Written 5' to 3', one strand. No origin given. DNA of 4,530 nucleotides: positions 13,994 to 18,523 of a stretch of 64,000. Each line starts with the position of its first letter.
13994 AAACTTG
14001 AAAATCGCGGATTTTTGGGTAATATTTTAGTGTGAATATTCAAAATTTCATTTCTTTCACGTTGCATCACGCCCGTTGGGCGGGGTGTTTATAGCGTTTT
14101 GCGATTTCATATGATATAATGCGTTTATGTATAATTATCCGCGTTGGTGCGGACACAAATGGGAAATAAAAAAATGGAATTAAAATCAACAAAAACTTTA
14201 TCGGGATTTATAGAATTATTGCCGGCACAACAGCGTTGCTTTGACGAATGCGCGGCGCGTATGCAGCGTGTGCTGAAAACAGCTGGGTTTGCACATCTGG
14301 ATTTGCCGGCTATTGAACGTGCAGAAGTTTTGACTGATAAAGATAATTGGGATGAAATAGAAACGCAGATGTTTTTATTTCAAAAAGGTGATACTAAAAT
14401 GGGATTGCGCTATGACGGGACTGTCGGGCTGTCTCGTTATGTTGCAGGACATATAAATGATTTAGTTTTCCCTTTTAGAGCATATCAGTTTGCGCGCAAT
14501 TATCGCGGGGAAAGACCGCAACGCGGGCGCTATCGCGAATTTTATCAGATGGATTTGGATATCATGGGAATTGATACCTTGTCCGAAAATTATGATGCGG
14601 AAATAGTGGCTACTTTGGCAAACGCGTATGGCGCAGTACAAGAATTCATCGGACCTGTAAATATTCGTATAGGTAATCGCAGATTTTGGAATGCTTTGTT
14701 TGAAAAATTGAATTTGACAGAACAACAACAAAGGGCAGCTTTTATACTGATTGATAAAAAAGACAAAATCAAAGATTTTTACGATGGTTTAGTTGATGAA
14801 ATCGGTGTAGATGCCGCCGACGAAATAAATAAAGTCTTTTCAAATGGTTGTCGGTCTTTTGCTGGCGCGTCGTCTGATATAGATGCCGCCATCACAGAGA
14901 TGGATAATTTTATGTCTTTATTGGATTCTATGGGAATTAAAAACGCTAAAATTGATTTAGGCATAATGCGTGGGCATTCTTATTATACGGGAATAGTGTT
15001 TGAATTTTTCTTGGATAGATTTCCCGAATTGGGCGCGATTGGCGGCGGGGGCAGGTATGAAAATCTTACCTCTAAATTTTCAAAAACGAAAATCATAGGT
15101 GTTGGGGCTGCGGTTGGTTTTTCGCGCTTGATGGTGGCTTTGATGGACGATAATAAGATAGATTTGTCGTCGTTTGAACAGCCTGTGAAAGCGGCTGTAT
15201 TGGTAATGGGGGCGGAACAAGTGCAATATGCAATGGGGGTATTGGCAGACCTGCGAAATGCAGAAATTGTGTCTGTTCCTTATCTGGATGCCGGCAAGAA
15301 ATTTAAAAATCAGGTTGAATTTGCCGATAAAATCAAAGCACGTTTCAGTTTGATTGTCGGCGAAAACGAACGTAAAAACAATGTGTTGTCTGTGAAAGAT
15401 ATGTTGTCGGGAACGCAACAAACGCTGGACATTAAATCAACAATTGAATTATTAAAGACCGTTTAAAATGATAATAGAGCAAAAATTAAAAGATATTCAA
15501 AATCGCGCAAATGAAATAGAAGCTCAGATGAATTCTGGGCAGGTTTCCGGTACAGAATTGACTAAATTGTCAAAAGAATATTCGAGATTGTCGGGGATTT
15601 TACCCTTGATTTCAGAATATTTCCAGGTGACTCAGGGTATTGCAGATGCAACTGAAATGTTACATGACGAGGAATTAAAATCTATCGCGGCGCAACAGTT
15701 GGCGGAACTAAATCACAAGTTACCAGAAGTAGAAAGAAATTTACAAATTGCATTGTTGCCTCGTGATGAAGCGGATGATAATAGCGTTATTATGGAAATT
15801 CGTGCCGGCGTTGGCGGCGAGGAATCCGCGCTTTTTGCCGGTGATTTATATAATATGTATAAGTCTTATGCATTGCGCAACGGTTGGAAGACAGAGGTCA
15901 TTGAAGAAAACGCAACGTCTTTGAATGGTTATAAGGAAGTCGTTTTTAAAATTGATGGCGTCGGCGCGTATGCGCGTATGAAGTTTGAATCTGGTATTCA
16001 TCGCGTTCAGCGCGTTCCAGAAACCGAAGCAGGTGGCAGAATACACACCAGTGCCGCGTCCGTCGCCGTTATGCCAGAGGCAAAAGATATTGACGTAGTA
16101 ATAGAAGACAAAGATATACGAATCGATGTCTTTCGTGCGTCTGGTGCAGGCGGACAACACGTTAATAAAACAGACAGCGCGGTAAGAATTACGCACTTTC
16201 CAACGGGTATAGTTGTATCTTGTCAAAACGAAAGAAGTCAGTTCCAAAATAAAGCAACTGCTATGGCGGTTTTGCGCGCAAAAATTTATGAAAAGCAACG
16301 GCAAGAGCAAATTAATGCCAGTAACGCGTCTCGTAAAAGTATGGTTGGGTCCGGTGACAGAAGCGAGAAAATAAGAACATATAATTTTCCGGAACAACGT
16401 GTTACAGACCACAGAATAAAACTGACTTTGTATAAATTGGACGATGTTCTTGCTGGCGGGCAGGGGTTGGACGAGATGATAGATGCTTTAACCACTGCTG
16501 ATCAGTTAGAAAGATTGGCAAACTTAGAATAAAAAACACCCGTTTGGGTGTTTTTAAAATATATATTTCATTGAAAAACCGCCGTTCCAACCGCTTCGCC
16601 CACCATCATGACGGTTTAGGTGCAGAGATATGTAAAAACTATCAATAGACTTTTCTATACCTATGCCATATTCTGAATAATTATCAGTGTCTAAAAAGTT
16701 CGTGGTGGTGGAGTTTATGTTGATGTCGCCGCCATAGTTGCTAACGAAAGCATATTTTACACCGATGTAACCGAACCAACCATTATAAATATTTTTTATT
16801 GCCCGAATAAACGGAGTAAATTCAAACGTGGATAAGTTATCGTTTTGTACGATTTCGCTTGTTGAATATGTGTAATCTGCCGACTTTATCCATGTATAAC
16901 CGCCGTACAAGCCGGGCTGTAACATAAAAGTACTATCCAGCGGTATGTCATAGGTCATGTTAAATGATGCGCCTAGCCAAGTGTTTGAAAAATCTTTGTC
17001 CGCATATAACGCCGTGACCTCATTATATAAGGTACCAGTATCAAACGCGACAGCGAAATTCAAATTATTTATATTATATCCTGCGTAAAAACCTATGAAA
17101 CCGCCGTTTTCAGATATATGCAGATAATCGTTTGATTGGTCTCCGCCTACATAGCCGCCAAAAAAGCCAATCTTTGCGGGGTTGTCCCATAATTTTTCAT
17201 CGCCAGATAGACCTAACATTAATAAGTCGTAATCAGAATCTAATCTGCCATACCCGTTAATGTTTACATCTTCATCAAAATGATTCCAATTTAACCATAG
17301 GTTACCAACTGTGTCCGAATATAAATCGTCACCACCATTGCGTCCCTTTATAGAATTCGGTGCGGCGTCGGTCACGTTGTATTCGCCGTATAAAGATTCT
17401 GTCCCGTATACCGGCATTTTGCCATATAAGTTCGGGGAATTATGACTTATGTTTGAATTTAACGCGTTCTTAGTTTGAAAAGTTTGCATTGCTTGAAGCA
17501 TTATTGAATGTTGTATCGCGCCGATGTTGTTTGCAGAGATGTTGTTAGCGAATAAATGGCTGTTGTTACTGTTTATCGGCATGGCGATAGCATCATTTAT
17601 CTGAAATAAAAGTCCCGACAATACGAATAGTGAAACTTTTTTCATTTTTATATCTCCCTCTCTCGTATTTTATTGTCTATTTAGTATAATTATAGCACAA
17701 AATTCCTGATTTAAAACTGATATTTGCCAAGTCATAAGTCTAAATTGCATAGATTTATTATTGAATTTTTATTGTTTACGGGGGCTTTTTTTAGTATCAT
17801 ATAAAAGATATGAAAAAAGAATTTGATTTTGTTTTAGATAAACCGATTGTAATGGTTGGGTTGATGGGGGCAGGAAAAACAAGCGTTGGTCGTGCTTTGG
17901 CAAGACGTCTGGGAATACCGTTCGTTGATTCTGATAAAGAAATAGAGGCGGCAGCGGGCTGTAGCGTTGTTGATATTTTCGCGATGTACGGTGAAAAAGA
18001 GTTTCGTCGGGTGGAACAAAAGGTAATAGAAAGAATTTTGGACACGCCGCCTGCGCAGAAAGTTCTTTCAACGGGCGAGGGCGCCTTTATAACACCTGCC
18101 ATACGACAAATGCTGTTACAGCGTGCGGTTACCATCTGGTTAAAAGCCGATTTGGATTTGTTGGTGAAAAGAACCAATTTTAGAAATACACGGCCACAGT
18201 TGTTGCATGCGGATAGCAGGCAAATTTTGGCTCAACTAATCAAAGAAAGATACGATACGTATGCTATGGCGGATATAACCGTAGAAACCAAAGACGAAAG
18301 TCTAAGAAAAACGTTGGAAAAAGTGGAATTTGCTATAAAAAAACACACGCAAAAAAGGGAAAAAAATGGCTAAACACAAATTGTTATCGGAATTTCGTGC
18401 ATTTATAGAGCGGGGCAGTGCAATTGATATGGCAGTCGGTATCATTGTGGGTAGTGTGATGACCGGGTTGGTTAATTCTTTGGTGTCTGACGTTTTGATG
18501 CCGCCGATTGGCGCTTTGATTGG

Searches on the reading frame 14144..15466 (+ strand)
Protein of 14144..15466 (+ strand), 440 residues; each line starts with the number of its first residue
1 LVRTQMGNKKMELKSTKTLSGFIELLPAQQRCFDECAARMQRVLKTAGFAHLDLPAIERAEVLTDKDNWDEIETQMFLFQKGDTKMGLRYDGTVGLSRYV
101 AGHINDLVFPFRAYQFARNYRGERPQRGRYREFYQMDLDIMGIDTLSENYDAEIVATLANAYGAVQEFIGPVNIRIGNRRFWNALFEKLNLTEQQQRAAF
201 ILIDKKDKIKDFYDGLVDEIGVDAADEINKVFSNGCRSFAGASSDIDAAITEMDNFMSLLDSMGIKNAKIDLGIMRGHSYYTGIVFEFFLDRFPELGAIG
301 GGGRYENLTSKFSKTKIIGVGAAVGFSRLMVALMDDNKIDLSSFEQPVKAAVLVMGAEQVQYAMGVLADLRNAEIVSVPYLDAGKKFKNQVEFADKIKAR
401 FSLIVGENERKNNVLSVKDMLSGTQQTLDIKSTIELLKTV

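Call 19: search_protein_families(library=pfam, proteins=[window:14144-15466:+], max_evalue=0.001)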
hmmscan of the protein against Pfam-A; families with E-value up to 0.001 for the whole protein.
window:14144-15466:+ (440 aa): 4 families
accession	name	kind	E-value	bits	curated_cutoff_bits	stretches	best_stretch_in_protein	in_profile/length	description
PF13393.11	tRNA-synt_His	-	3.7e-36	125.4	25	1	21-327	1-306/308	Histidyl-tRNA synthetase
PF03129.25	HGTP_anticodon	-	4.3e-12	46.5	21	1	349-438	1-92/94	Anticodon binding domain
PF00587.30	tRNA-synt_2b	-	4.4e-06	27.3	29.3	1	93-335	18-177/179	tRNA synthetase class II core domain (G, H, P, S and T)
PF00152.25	tRNA-synt_2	-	0.0008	19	25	0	112-144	93-125/308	tRNA synthetases class II (D, K and N)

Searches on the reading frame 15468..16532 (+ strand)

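Call 19: search_protein_families(library=pfam, proteins=[window:15468-16532:+], max_evalue=0.001)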
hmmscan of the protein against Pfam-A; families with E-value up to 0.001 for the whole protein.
window:15468-16532:+ (354 aa): 2 families
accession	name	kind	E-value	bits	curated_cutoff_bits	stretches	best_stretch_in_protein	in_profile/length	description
PF03462.23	PCRF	-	6e-65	219.1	24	1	10-199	1-194/194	PCRF domain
PF00472.26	RF-1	-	6.4e-45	152.3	35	1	207-316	2-116/116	RF-1 domain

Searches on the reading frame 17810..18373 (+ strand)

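Call 40: search_protein_families(library=pfam, proteins=[window:17810-18373:+], max_evalue=0.001)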
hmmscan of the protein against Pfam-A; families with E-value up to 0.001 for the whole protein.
window:17810-18373:+ (187 aa): 4 families
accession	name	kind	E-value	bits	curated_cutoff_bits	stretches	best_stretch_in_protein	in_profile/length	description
PF01202.28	SKI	-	3.7e-41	141.3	22.1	1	19-171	1-153/159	Shikimate kinase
PF13238.12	AAA_18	-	4.2e-07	30.9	29.4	1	13-129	1-115/128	AAA domain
PF13671.12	AAA_33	-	6e-07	30.3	27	1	13-56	2-45/143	AAA domain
PF13189.12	Cytidylate_kin2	-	2.6e-05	24.9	28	1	17-49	6-38/176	Cytidylate kinase-like family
